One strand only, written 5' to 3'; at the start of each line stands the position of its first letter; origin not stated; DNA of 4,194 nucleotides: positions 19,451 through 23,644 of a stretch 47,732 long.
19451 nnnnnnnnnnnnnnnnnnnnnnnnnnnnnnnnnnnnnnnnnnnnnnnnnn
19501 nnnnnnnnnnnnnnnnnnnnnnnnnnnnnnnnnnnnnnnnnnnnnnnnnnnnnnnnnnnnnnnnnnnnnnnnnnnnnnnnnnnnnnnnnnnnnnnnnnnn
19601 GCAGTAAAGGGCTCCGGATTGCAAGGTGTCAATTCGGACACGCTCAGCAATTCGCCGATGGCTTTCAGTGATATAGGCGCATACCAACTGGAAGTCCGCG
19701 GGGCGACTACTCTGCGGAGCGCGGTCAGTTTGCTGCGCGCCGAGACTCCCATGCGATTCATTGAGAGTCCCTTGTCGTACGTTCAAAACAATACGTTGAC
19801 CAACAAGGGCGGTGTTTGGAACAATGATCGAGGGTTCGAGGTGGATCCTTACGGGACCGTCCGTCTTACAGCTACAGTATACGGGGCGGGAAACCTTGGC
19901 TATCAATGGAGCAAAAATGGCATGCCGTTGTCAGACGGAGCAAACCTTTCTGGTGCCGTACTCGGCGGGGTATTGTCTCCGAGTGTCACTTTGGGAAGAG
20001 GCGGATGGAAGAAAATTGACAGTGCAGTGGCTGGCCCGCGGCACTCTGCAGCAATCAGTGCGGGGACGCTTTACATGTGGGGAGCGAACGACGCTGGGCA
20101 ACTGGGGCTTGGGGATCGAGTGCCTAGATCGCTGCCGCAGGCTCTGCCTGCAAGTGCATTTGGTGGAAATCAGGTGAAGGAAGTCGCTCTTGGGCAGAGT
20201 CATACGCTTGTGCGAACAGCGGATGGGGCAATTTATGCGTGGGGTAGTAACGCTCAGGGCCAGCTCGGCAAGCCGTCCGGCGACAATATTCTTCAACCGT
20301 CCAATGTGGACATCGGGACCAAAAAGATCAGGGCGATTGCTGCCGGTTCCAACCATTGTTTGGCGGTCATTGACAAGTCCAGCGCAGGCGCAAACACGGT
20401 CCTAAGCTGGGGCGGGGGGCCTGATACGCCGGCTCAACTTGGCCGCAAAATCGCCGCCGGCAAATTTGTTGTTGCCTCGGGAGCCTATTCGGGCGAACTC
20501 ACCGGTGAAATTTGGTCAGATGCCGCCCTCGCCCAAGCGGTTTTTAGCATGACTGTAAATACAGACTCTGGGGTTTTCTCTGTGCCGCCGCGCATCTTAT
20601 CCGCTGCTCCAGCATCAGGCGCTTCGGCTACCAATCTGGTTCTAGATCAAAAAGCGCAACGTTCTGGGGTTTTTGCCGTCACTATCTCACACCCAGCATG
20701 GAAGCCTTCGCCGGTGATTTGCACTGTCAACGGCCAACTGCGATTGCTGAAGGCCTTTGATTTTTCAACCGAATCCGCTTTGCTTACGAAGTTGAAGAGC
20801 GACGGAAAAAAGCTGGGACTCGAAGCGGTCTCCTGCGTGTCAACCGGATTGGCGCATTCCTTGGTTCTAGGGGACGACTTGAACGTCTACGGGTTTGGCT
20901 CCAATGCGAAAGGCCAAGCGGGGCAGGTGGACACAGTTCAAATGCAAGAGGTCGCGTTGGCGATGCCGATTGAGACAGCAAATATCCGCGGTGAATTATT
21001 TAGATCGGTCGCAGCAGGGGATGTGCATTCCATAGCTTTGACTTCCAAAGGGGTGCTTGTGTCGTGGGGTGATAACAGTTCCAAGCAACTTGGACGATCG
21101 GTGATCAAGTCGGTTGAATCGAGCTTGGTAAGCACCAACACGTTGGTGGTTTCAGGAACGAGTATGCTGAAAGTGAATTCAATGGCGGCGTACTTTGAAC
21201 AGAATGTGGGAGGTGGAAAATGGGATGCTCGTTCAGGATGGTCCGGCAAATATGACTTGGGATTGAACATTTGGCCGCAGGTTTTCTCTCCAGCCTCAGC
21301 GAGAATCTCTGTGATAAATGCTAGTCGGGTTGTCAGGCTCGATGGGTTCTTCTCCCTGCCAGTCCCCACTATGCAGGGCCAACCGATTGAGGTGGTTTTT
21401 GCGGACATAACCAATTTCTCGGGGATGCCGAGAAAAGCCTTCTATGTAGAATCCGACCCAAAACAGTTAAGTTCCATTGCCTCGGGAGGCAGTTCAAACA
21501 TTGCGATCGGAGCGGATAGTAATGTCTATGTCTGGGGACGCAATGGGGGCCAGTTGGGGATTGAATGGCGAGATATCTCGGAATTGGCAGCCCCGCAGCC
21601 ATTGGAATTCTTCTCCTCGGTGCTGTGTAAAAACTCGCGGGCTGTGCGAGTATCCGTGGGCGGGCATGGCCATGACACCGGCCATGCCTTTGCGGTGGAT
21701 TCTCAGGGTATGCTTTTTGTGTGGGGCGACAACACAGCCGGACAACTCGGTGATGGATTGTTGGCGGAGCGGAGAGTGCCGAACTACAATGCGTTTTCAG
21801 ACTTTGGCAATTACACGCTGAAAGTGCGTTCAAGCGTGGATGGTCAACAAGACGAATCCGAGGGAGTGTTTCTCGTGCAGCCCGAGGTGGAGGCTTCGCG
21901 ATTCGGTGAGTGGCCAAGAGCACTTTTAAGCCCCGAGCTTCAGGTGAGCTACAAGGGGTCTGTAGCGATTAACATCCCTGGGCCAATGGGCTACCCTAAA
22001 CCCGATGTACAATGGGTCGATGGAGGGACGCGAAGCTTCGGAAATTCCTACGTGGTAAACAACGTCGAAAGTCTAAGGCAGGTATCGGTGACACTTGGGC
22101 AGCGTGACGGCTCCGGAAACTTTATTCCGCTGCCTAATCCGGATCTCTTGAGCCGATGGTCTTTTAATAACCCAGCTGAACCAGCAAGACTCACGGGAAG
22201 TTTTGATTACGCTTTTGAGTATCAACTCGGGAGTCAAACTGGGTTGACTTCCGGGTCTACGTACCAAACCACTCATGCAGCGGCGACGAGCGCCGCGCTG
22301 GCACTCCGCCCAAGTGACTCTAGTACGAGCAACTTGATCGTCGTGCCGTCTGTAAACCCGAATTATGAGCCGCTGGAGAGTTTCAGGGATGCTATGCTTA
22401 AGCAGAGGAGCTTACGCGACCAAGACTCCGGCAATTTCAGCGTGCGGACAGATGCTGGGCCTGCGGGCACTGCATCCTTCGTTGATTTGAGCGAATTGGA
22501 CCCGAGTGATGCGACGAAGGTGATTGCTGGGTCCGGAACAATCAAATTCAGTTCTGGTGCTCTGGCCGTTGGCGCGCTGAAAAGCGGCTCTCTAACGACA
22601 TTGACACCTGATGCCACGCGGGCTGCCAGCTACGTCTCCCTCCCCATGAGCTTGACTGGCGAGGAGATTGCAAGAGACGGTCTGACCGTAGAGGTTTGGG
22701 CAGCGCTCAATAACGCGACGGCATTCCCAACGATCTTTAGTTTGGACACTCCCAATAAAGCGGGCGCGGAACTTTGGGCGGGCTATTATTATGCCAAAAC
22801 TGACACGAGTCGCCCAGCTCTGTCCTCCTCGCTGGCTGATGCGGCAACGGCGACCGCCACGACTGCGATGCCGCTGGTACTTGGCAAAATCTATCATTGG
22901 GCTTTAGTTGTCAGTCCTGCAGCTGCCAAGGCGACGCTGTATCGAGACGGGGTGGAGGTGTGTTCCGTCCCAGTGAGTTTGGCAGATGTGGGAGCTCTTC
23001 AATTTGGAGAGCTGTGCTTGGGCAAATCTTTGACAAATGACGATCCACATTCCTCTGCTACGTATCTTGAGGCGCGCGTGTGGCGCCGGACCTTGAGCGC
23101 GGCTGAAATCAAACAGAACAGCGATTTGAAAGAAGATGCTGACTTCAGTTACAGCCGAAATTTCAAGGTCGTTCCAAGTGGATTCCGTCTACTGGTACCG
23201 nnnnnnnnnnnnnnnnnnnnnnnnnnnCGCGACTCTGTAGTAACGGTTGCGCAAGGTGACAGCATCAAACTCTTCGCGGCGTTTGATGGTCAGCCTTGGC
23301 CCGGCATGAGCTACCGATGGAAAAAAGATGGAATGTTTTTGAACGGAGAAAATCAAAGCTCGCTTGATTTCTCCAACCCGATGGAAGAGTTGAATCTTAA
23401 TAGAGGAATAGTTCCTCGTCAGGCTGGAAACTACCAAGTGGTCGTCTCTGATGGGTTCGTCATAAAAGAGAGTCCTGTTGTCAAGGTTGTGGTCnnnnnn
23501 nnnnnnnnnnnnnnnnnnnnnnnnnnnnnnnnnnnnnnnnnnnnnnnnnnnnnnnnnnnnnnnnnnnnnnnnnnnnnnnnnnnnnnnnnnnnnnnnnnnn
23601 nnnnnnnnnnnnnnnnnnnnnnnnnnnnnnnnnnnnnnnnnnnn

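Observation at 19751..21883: RCC1 seven-bladed propeller nested in the E-F loop of an Ig-like domain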

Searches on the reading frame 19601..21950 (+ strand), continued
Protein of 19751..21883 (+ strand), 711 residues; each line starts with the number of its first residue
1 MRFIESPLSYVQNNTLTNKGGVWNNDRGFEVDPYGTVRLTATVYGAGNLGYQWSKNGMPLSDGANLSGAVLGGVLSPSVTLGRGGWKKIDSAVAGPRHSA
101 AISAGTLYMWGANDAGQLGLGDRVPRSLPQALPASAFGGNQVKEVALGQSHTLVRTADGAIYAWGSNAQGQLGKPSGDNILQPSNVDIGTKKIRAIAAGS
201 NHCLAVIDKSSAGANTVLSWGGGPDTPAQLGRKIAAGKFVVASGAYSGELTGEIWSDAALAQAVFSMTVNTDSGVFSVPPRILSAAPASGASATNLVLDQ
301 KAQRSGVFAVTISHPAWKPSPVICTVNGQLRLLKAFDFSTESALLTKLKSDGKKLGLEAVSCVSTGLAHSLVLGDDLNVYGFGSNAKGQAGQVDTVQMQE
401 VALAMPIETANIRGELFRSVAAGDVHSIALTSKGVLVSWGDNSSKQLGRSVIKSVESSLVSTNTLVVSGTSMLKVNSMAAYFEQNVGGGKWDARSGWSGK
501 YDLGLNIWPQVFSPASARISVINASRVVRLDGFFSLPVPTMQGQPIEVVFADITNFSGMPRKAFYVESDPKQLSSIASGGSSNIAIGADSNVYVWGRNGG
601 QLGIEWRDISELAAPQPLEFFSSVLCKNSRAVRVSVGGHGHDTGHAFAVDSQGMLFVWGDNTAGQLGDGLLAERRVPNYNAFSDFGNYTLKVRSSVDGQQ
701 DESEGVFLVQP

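Call 15: find_related_loci(query=window:19601-21950:+, collection=metagenome_contigs, flank=3000)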
Query window:19601-21950:+ (783 aa) in metagenome_contigs; peptide patterns used: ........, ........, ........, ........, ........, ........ (x = any residue, [..] = any of these).
46 stretches matched a pattern; 1 encode a relative of the query (tblastn E <= 1e-3); 1 distinct loci.
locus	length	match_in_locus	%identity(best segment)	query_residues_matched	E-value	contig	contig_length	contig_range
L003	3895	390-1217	32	137-729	3e-14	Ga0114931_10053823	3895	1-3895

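Call 31: predict_structure(alignment_id=A2)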
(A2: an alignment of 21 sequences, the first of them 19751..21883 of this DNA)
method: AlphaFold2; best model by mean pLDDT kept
length: 711 residues; sequences in the alignment: 21
mean_pLDDT: 60.9   pTM: 0.64
mean pLDDT of the five models: 60.9, 60.3, 59.8, 58.4, 55.9
residues with pLDDT >= 90: 181; 70-90: 113; 50-70: 97; < 50: 320
segments of 3 or more residues with pLDDT < 50: 1-38, 42-46, 57-84, 234-275, 286-345, 351-355, 395-401, 453-569, 683-687, 706-711
pLDDT, mean of each block of 10 residues (from residue 1): 26 31 38 46 51 51 40 41 65 96 97 98 97 96 97 97 95 90 93 93 88 77 62 46 38 39 37 51 50 27 30 34 35 33 45 55 89 85 82 50 56 73 92 86 84 41 34 33 35 33 28 24 26 29 29 32 34 89 91 87 65 79 68 88 85 92 93 84 51 56 48 36
secondary structure, 60 per line:
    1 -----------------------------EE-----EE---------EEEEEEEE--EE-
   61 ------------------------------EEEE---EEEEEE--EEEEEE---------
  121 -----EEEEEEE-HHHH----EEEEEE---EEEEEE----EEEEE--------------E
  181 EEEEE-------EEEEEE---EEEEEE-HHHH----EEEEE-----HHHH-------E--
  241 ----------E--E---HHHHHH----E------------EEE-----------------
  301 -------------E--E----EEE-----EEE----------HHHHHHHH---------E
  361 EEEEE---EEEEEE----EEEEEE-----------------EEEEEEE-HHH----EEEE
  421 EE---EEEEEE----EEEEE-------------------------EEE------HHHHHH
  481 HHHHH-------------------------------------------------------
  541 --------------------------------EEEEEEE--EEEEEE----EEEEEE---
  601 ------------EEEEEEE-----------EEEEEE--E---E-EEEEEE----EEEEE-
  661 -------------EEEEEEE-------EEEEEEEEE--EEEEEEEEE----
elements in order (helices of 4 or more, strands of 3 or more residues): E48-55 E91-94 E98-103 E106-111 E126-132 H134-137 E142-147 E151-156 E161-165 E180-185 E193-198 E202-207 H209-212 E217-221 H227-230 H258-263 E281-283 E322-324 E330-332 H343-350 E360-365 E369-374 E379-384 E402-408 E417-422 E426-431 E436-440 E466-468 H475-485 E573-579 E582-587 E592-597 E613-619 E631-636 E645-650 E655-659 E674-680 E688-696 E699-707

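Call 36: fold_search(model_id=the predicted structure, library=pdb)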
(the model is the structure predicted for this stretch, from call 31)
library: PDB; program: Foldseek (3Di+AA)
matches with E <= 10: 752; with E <= 0.001: 117
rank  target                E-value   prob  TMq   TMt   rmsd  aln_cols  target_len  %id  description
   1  4nc4_A                2.2e-27  1.00  0.45  0.86   5.5       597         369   18  Crystal structure of photoreceptor AtUVR8 mutant W285F and light-induced structural changes at 120K (released 2016-10-26)
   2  6xzn_A                2.4e-27  1.00  0.45  0.85   6.2       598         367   18  Arabidopsis UV-B photoreceptor UVR8 mutant G101S W285A (released 2021-01-13)
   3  6dd7_A                2.7e-27  1.00  0.46  0.87   5.2       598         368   18  Crystal structure of plant UVB photoreceptor UVR8 from in situ serial Laue diffraction (released 2018-07-18)
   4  6xzm_A                3.3e-27  1.00  0.45  0.86   5.4       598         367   19  Arabidopsis UV-B photoreceptor UVR8 mutant D96N D107N W285A (released 2021-01-13)
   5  4d9s_B                4.4e-27  1.00  0.45  0.83   5.3       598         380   18  Crystal structure of Arabidopsis thaliana UVR8 (UV Resistance locus 8) (released 2012-04-04)
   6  6xzn_B                5.4e-27  1.00  0.44  0.85   5.4       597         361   18  Arabidopsis UV-B photoreceptor UVR8 mutant G101S W285A (released 2021-01-13)
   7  7vgg_B                7.5e-27  1.00  0.47  0.86   5.1       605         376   19  Cryo-EM structure of Ultraviolet-B activated UVR8 in complex with COP1 (released 2022-05-04)
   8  4dnw_A                7.9e-27  1.00  0.46  0.86   5.6       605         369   19  Crystal structure of UVB-resistance protein UVR8 (released 2012-03-07)
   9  4d9s_A                8.3e-27  1.00  0.46  0.83   5.4       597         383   18  Crystal structure of Arabidopsis thaliana UVR8 (UV Resistance locus 8) (released 2012-04-04)
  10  4dnv_B                9.8e-27  1.00  0.46  0.86   5.4       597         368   18  Crystal structure of the W285F mutant of UVB-resistance protein UVR8 (released 2012-03-07)
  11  4dnw_B                1.0e-26  1.00  0.46  0.86   5.0       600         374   18  Crystal structure of UVB-resistance protein UVR8 (released 2012-03-07)
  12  8gqe_B                1.0e-26  1.00  0.46  0.83   5.8       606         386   19  Crystal structure of the W285A mutant of UVR8 in complex with RUP2 (released 2022-09-14)
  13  4dnv_A                1.3e-26  1.00  0.46  0.87   5.2       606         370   19  Crystal structure of the W285F mutant of UVB-resistance protein UVR8 (released 2012-03-07)
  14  4dnu                  1.7e-26  1.00  0.46  0.85   5.4       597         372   18  Crystal structure of the W285A mutant of UVB-resistance protein UVR8 (released 2012-03-07)
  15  6xzl                  5.8e-26  1.00  0.45  0.85   5.5       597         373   18  Arabidopsis UV-B photoreceptor UVR8 mutant D96N D107N (released 2021-01-13)
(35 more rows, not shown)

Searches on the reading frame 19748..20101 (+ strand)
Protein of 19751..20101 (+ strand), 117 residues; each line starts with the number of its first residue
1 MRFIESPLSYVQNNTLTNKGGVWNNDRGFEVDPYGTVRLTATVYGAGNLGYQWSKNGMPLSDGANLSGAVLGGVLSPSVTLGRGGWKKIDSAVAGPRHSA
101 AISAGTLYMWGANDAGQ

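Call 7: search_protein_families(library=pfam, proteins=[window:19751-20029:+], max_evalue=10)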
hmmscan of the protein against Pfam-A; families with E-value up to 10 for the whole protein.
seq(93 aa): 1 family
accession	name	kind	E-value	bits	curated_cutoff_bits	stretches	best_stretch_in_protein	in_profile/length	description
PF13895.12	Ig_2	-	0.037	14.7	27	1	32-83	12-55/79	Immunoglobulin domain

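Call 66: search_solved_structures(query=window:19748-20059:+, max_evalue=1, show_alignments=2)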
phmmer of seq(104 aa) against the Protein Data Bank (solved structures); distinct sequences matched with E-value up to 1: 2.
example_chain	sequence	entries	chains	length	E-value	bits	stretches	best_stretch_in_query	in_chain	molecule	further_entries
9ncf_S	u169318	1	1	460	1.6e-05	28.4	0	36-67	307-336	Immunoglobulin-like domain protein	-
9c2d_S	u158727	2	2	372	0.02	18.5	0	39-65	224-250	Tail protein | Putative tail protein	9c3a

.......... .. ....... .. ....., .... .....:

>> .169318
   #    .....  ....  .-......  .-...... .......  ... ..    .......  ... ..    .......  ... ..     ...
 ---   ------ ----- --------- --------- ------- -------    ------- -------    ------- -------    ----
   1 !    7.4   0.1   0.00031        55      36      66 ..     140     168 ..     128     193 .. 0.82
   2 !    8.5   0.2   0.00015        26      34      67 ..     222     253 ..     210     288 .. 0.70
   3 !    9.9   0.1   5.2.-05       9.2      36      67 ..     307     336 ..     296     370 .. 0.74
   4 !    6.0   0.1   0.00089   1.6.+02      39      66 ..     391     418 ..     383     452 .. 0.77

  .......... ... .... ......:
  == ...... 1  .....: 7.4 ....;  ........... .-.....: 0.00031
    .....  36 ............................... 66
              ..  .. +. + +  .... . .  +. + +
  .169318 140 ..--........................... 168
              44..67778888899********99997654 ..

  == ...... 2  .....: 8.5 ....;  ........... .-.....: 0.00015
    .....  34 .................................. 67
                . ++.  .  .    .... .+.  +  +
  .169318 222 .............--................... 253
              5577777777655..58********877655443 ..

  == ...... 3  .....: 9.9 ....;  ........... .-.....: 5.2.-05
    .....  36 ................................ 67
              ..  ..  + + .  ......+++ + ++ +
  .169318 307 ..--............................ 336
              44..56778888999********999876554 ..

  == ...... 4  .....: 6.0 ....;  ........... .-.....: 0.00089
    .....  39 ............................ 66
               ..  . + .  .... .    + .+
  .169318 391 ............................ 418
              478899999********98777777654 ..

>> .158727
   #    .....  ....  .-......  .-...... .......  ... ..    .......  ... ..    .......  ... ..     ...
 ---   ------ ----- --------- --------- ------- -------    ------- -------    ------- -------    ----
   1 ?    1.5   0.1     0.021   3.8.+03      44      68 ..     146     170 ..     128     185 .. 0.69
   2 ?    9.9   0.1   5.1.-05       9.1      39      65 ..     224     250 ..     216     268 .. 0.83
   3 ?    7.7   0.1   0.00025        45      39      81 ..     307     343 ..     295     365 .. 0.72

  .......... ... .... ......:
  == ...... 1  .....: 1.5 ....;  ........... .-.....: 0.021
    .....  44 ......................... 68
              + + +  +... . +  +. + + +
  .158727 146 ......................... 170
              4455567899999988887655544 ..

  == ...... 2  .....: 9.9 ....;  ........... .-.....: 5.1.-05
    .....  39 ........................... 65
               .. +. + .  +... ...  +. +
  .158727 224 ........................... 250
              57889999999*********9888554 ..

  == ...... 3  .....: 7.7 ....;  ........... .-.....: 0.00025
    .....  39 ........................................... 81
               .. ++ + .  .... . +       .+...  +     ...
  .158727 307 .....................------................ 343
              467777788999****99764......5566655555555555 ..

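Call 72: search_protein_representatives(protein=window:19751-20101:+)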
Query: 117 residues. Proteins with E-value up to 0.001 (for the whole library): 2912; up to 1e-10: 430; up to 1e-30: 23. The best 150 are listed.
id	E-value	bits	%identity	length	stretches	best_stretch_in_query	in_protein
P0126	6.3e-112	385.0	42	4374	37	37-67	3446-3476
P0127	5.3e-75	265.8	37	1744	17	27-85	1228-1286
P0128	3.5e-62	224.4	38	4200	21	35-106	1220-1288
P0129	6.7e-61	220.3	38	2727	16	37-97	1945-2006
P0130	1.3e-57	209.6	37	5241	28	36-99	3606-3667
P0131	1.0e-54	200.3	36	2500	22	35-96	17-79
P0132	3.5e-48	179.2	41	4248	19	41-87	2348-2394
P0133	1.7e-45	170.5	37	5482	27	44-102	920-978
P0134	4.8e-45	169.1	35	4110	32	9-76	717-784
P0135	4.3e-42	159.5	35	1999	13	36-72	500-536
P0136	1.9e-40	154.2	39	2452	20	37-85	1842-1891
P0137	1.1e-39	151.8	36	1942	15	33-103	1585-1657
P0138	2.2e-37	144.3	35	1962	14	42-87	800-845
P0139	6.1e-37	142.9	37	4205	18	40-85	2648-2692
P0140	1.3e-36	141.8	46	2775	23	92-117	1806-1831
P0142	2.3e-33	131.4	56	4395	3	1-117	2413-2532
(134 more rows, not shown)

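Call 76: list_cluster_members(proteins=[P0142, P0001, P0121])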
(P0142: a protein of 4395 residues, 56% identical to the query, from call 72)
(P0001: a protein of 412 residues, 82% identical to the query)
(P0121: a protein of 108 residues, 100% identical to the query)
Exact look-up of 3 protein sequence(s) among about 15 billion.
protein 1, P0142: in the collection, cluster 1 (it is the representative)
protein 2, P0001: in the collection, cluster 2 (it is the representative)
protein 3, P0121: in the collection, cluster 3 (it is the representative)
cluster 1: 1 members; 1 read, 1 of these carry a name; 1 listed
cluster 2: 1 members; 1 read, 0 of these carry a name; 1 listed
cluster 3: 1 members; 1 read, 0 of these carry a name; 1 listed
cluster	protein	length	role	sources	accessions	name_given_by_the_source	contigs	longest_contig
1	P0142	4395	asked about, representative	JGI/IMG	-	alpha-tubulin suppressor-like RCC1 family protein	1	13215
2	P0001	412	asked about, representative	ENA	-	-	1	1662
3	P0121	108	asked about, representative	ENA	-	-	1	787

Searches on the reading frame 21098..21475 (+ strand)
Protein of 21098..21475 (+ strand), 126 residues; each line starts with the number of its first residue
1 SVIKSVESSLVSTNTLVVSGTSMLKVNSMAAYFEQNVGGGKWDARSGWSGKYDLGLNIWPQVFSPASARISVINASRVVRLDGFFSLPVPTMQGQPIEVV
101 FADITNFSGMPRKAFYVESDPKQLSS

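Call 45: search_protein_families(library=pfam, proteins=[window:21098-21475:+], max_evalue=10)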
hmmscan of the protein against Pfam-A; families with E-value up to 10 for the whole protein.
seq(126 aa): 0 families

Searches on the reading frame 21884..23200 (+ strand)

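Call 45: search_protein_families(library=pfam, proteins=[window:21884-23200:+], max_evalue=10)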
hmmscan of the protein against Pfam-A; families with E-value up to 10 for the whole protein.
window:21884-23200:+ (439 aa): 1 family
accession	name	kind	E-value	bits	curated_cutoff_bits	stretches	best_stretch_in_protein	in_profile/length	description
PF13385.13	Laminin_G_3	-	3.5e-15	56.9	27.6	1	249-410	5-151/151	Concanavalin A-like lectin/glucanases superfamily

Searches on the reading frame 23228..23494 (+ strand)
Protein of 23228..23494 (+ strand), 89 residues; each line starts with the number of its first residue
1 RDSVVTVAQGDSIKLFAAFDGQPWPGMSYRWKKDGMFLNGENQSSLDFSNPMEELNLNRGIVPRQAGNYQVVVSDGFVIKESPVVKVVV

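Call 71: search_protein_families(library=pfam, proteins=[window:23228-23494:+], max_evalue=1)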
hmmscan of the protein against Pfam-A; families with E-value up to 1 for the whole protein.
seq(89 aa): 3 families
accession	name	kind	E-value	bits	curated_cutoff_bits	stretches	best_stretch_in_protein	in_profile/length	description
PF13927.12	Ig_3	-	4.1e-05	24.4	30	1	4-74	10-77/78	Immunoglobulin domain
PF07679.22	I-set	-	0.00027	21.4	23.7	1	4-76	9-78/90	Immunoglobulin I-set domain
PF13895.12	Ig_2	-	0.00055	20.6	27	1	5-89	9-79/79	Immunoglobulin domain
